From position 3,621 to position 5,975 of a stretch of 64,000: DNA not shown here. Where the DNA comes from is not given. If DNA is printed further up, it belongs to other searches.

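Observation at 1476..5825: Split or truncated KdpD/KdpE system wired to an APC-family transporter with a USP-like tail instead of kdpFABC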

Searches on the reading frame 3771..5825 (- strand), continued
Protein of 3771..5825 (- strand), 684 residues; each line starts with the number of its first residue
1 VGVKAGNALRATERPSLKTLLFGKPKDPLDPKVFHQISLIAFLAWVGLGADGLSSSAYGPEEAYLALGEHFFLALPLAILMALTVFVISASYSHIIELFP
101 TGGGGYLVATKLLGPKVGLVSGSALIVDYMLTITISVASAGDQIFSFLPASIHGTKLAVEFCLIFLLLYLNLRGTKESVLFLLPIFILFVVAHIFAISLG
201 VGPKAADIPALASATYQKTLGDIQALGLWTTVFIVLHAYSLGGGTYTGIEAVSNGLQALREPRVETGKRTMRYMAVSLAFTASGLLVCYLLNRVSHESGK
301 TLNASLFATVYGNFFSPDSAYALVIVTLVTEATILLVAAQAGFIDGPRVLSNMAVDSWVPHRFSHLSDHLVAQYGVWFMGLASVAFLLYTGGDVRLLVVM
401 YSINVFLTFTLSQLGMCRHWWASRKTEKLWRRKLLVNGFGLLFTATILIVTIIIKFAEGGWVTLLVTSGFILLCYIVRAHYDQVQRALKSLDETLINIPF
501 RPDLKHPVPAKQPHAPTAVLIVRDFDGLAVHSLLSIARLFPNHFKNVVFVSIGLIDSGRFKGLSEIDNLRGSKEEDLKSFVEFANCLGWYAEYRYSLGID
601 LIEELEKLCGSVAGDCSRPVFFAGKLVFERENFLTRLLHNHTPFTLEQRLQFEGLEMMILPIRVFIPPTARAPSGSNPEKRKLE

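Call 62: find_encoding_contigs(protein=P0062, flank=8000, max_places=1)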
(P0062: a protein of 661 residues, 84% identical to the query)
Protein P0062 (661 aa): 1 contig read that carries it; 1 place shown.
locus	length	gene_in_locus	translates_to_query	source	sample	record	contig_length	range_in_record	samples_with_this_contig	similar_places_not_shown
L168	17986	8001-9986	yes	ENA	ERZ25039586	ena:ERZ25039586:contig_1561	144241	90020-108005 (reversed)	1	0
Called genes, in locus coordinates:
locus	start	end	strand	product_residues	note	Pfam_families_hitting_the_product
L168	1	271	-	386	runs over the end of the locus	PF00890:FAD_binding_2 (weak), PF01266:DAO (weak), PF01494:FAD_binding_3, PF03486:HI0933_like (faint), PF04820:Trp_halogenase (faint), PF07992:Pyr_redox_2 (weak), PF12831:FAD_oxidored (weak), PF13450:NAD_binding_8 (weak)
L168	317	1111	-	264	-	PF13649:Methyltransf_25, PF13847:Methyltransf_31 (weak), PF08241:Methyltransf_11, PF08242:Methyltransf_12 (weak)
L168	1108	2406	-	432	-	PF00109:ketoacyl-synt, PF02801:Ketoacyl-synt_C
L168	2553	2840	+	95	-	PF00106:adh_short, PF08659:KR (weak), PF13561:adh_short_C2 (weak)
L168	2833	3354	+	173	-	PF00106:adh_short, PF13561:adh_short_C2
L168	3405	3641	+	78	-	PF00578:AhpC-TSA, PF08534:Redoxin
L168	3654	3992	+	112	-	PF00578:AhpC-TSA, PF08534:Redoxin (weak)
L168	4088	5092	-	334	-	PF13379:NMT1_2, PF09084:NMT1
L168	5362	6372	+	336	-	PF13520:AA_permease_2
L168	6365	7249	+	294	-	PF00582:Usp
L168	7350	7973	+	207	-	PF00582:Usp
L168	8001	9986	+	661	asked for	PF00324:AA_permease (weak)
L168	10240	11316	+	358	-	PF13493:DUF4118, PF13492:GAF_3, PF00512:HisKA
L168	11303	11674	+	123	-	PF02518:HATPase_c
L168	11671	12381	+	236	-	PF00072:Response_reg, PF00486:Trans_reg_C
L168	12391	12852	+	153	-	PF04191:PEMT, PF04140:ICMT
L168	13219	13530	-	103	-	-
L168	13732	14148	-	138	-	PF00999:Na_H_Exchanger (weak)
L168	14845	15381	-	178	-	-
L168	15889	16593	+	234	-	PF00561:Abhydrolase_1, PF12697:Abhydrolase_6, PF12146:Hydrolase_4 (faint)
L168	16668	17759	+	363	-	PF00753:Lactamase_B (weak)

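Call 74: search_protein_families(library=pfam, proteins=[L060:9833-11482:+, L060:11479-12171:+, L020:10703-12190:-, L020:10005-10706:-, L029:10679-12589:-, L017:6357-7799:-, L077:6370-7836:-, L077:5672-6412:-, L040:6567-7754:-, L040:5872-6648:-], max_evalue=0.001)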
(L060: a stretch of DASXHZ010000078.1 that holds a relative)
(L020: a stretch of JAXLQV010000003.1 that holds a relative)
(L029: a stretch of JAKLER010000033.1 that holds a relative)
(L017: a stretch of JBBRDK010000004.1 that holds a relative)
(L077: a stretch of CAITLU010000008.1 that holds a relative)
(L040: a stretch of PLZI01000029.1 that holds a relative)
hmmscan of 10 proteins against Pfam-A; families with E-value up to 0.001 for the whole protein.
L060:9833-11482:+ (549 aa): 4 families
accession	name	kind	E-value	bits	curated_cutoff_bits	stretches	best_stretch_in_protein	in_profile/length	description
PF13493.11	DUF4118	-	8.6e-19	67.7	28.4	1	78-179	3-106/107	Domain of unknown function (DUF4118)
PF02518.31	HATPase_c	-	6.4e-12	46.3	26.4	1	436-538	2-109/111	Histidine kinase-, DNA gyrase B-, and HSP90-like ATPase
PF00512.31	HisKA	-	2.1e-09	37.7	26.9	1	328-390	2-65/66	His Kinase A (phospho-acceptor) domain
PF13581.12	HATPase_c_2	-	3.2e-07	30.8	27.4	1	442-514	38-110/127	Histidine kinase-like ATPase domain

L060:11479-12171:+ (230 aa): 2 families
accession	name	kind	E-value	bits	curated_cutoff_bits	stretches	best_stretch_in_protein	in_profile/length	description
PF00072.30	Response_reg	-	2.6e-27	95.6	30.2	1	7-116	1-111/111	Response regulator receiver domain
PF00486.34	Trans_reg_C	-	3.4e-22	78.8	26.2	1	148-224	1-77/77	Transcriptional regulatory protein, C terminal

L020:10703-12190:- (495 aa): 4 families
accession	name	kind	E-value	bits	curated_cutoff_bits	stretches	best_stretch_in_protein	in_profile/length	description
PF13493.11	DUF4118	-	5e-23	81.4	28.4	1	20-122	3-107/107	Domain of unknown function (DUF4118)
PF02518.31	HATPase_c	-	1.3e-14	55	26.4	1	382-487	2-110/111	Histidine kinase-, DNA gyrase B-, and HSP90-like ATPase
PF00512.31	HisKA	-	4.7e-13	49.4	26.9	1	272-337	2-66/66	His Kinase A (phospho-acceptor) domain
PF13581.12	HATPase_c_2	-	3.1e-06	27.6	27.4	1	386-463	36-111/127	Histidine kinase-like ATPase domain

L020:10005-10706:- (233 aa): 2 families
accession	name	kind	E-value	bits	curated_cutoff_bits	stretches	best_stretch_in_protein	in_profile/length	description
PF00072.30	Response_reg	-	4.3e-29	101.3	30.2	1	8-117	1-111/111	Response regulator receiver domain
PF00486.34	Trans_reg_C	-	1.3e-21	76.9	26.2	1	151-226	2-77/77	Transcriptional regulatory protein, C terminal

L029:10679-12589:- (636 aa): 4 families
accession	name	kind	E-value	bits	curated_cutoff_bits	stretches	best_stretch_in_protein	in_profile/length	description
PF13493.11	DUF4118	-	2.9e-23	82.1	28.4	1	160-263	2-107/107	Domain of unknown function (DUF4118)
PF02518.31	HATPase_c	-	2.9e-14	53.9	26.4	1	523-628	2-110/111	Histidine kinase-, DNA gyrase B-, and HSP90-like ATPase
PF00512.31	HisKA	-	8e-14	51.9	26.9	1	413-478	2-66/66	His Kinase A (phospho-acceptor) domain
PF13581.12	HATPase_c_2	-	5.3e-07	30.1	27.4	1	527-602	36-109/127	Histidine kinase-like ATPase domain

L017:6357-7799:- (480 aa): 3 families
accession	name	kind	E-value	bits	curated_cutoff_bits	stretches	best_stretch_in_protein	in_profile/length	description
PF13493.11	DUF4118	-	9e-25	87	28.4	1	15-114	5-104/107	Domain of unknown function (DUF4118)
PF02518.31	HATPase_c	-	8.1e-22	78.2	26.4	1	370-477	2-109/111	Histidine kinase-, DNA gyrase B-, and HSP90-like ATPase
PF00512.31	HisKA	-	5e-08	33.3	26.9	1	263-318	1-55/66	His Kinase A (phospho-acceptor) domain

L077:6370-7836:- (488 aa): 4 families
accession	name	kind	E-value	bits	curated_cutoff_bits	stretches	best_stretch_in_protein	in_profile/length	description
PF13493.11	DUF4118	-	3.3e-22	78.7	28.4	1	26-126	4-106/107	Domain of unknown function (DUF4118)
PF02518.31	HATPase_c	-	6.1e-10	40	26.4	1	381-481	2-109/111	Histidine kinase-, DNA gyrase B-, and HSP90-like ATPase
PF00512.31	HisKA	-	6.5e-08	33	26.9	1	274-338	2-66/66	His Kinase A (phospho-acceptor) domain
PF13581.12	HATPase_c_2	-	8.9e-05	22.9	27.4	1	387-456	38-109/127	Histidine kinase-like ATPase domain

L077:5672-6412:- (246 aa): 2 families
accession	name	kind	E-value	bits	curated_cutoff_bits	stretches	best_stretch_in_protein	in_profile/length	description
PF00072.30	Response_reg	-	4.2e-30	104.6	30.2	1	20-129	1-111/111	Response regulator receiver domain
PF00486.34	Trans_reg_C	-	4.3e-24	84.8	26.2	1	161-236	2-77/77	Transcriptional regulatory protein, C terminal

L040:6567-7754:- (395 aa): 3 families
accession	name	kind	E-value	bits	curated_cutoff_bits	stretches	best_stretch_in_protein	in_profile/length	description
PF00512.31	HisKA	-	3e-13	50.1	26.9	1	177-238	2-66/66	His Kinase A (phospho-acceptor) domain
PF02518.31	HATPase_c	-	2e-11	44.7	26.4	1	284-388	3-110/111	Histidine kinase-, DNA gyrase B-, and HSP90-like ATPase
PF13581.12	HATPase_c_2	-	0.00066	20.1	27.4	0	289-365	38-112/127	Histidine kinase-like ATPase domain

L040:5872-6648:- (258 aa): 2 families
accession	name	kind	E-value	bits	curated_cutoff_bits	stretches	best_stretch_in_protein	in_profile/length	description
PF00072.30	Response_reg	-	9.8e-29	100.2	30.2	1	35-144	1-111/111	Response regulator receiver domain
PF00486.34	Trans_reg_C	-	3e-20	72.5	26.2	1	177-253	1-77/77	Transcriptional regulatory protein, C terminal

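Call 75: search_protein_families(library=ncbifam, proteins=[L060:9833-11482:+, L060:11479-12171:+, L020:10703-12190:-, L020:10005-10706:-, L017:6357-7799:-, L077:6370-7836:-, L077:5672-6412:-], max_evalue=1e-30)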
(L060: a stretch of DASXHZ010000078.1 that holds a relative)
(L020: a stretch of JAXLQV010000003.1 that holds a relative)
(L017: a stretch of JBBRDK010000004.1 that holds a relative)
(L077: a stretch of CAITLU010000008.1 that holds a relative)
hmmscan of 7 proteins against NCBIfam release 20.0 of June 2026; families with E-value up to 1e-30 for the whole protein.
L060:9833-11482:+ (549 aa): 1 family
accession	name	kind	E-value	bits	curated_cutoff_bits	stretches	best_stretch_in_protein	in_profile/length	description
NF007793.0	PRK10490.1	equivalog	1.8e-33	115.6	1123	1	95-547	423-891/895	two-component system sensor histidine kinase KdpD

L060:11479-12171:+ (230 aa): 29 families (the best 25 are shown)
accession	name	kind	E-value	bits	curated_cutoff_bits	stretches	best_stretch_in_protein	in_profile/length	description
NF045944.1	ResRegRpaBCyano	equivalog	7.7e-57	192.3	330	1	8-224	1-227/229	response regulator transcription factor RpaB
NF040689.1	MtrAB_MtrA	equivalog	4e-56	189.8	300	1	7-223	1-217/219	MtrAB system response regulator MtrA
NF041733.1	resp_reg_CseB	equivalog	1.2e-48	165.5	350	1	6-207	2-214/228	two-component system response regulator CseB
TIGR02154.1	PhoB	equivalog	2.6e-48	164.3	296.2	1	5-224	3-225/226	phosphate regulon transcriptional regulator PhoB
NF007820.0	PRK10529.1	equivalog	4.3e-48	163.7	325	1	5-225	2-224/225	two-component system response regulator KdpE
NF040534.1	resp_reg_YycF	equivalog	5.4e-48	163.3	340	1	6-223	2-226/231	response regulator YycF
NF033120.0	vanR_FM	exception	1.1e-47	162.7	460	1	5-224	4-229/231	vancomycin resistance response regulator transcription factor, VanR-F/VanR-M family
NF007005.1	PRK09468.1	equivalog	1.1e-46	159.2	331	1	4-227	3-234/237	osmolarity response regulator transcription factor OmpR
NF033117.2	vanR_ACDEGLN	exception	3.2e-46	157.7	350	1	7-223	1-224/226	VanR-ABDEGLN family response regulator transcription factor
TIGR01387.1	cztR_silR_copR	subfamily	2.3e-44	151.7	279.2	1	7-223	1-217/218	heavy metal response regulator transcription factor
NF053854.1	RespRegPhoBBctds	equivalog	2e-41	141.8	270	1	7-224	1-224/225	two-component system response regulator PhoB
NF008296.0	PRK11083.1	equivalog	8.9e-41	139.8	273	1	4-223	3-224/228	two-component system response regulator CreB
NF000403.1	vanR-C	exception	1.6e-37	129.3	480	1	6-222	4-227/231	vancomycin resistance response regulator transcription factor VanR-C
NF007928.2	PRK10643.1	equivalog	1.3e-36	126.3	330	1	6-205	2-202/216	two-component system response regulator PmrA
NF008567.0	PRK11517.1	equivalog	2.6e-36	125.1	353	1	6-227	2-221/223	response regulator transcription factor HprR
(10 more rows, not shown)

L020:10703-12190:- (495 aa): 1 family
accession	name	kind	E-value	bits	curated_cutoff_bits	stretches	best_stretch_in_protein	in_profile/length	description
NF007793.0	PRK10490.1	equivalog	1.1e-36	126.3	1123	1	17-488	403-884/895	two-component system sensor histidine kinase KdpD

L020:10005-10706:- (233 aa): 28 families (the best 25 are shown)
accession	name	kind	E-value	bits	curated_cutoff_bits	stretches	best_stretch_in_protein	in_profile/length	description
NF045944.1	ResRegRpaBCyano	equivalog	3.2e-58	196.8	330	1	9-226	1-227/229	response regulator transcription factor RpaB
NF007820.0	PRK10529.1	equivalog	8.7e-57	192.1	325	1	7-227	3-224/225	two-component system response regulator KdpE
NF040689.1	MtrAB_MtrA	equivalog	2e-50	171.2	300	1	8-225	1-217/219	MtrAB system response regulator MtrA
TIGR02154.1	PhoB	equivalog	4.1e-50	170.2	296.2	1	6-226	3-225/226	phosphate regulon transcriptional regulator PhoB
NF033120.0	vanR_FM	exception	2.4e-48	164.8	460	1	7-226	5-229/231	vancomycin resistance response regulator transcription factor, VanR-F/VanR-M family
NF041733.1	resp_reg_CseB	equivalog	3.1e-46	157.6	350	1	8-207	3-212/228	two-component system response regulator CseB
TIGR01387.1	cztR_silR_copR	subfamily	2e-45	155.1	279.2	1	8-225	1-217/218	heavy metal response regulator transcription factor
NF040534.1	resp_reg_YycF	equivalog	3e-44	151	340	1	8-225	3-226/231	response regulator YycF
NF033117.2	vanR_ACDEGLN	exception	6.3e-44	150.2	350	1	8-225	1-224/226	VanR-ABDEGLN family response regulator transcription factor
NF007005.1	PRK09468.1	equivalog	8.2e-42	143.2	331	1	6-229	4-234/237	osmolarity response regulator transcription factor OmpR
NF008567.0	PRK11517.1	equivalog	2.1e-40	138.5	353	1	8-229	3-221/223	response regulator transcription factor HprR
NF053854.1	RespRegPhoBBctds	equivalog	3.3e-39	134.6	270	1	8-226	1-224/225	two-component system response regulator PhoB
NF007928.2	PRK10643.1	equivalog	5.2e-39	134.1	330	1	8-207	3-202/216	two-component system response regulator PmrA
NF007546.0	PRK10161.1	equivalog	2.5e-38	131.9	471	1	7-227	4-226/229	phosphate response regulator transcription factor PhoB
NF008296.0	PRK11083.1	equivalog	8.8e-38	130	273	1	6-224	4-223/228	two-component system response regulator CreB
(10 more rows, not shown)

L017:6357-7799:- (480 aa): 1 family
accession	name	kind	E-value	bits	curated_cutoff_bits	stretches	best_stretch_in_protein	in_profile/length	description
NF007793.0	PRK10490.1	equivalog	1.6e-54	185.3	1123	1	15-478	406-883/895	two-component system sensor histidine kinase KdpD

L077:6370-7836:- (488 aa): 0 families

L077:5672-6412:- (246 aa): 21 families
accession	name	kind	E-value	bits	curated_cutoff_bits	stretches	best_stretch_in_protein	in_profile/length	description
NF045944.1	ResRegRpaBCyano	equivalog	7.3e-57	192.4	330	1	21-236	1-227/229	response regulator transcription factor RpaB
NF007820.0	PRK10529.1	equivalog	7.7e-52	175.9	325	1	19-237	3-224/225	two-component system response regulator KdpE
NF040689.1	MtrAB_MtrA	equivalog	1.3e-50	171.8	300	1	20-235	1-217/219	MtrAB system response regulator MtrA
TIGR02154.1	PhoB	equivalog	8.1e-49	165.9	296.2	1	19-236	4-225/226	phosphate regulon transcriptional regulator PhoB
NF033120.0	vanR_FM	exception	4.1e-45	154.2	460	1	19-236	5-229/231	vancomycin resistance response regulator transcription factor, VanR-F/VanR-M family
NF040534.1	resp_reg_YycF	equivalog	1.1e-44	152.4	340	1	19-235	2-226/231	response regulator YycF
NF053854.1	RespRegPhoBBctds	equivalog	9.6e-44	149.4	270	1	20-236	1-224/225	two-component system response regulator PhoB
NF033117.2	vanR_ACDEGLN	exception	3.6e-42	144.5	350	1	20-235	1-224/226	VanR-ABDEGLN family response regulator transcription factor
TIGR01387.1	cztR_silR_copR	subfamily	3e-41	141.5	279.2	1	20-234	1-216/218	heavy metal response regulator transcription factor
NF041733.1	resp_reg_CseB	equivalog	1.1e-40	139.5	350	1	19-217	2-212/228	two-component system response regulator CseB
NF007005.1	PRK09468.1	equivalog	4.4e-40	137.6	331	1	19-239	5-234/237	osmolarity response regulator transcription factor OmpR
NF007982.1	PRK10710.1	equivalog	7.5e-40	136.9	380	1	17-240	7-231/235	envelope stress response regulator BaeR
NF008296.0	PRK11083.1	equivalog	8.5e-39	133.3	273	1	19-235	5-224/228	two-component system response regulator CreB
NF012023.0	PRK15479.1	equivalog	2e-35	122.3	337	1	20-219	3-203/224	transcriptional regulator TctD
NF007928.2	PRK10643.1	equivalog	2.5e-35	122.1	330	1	20-217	3-202/216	two-component system response regulator PmrA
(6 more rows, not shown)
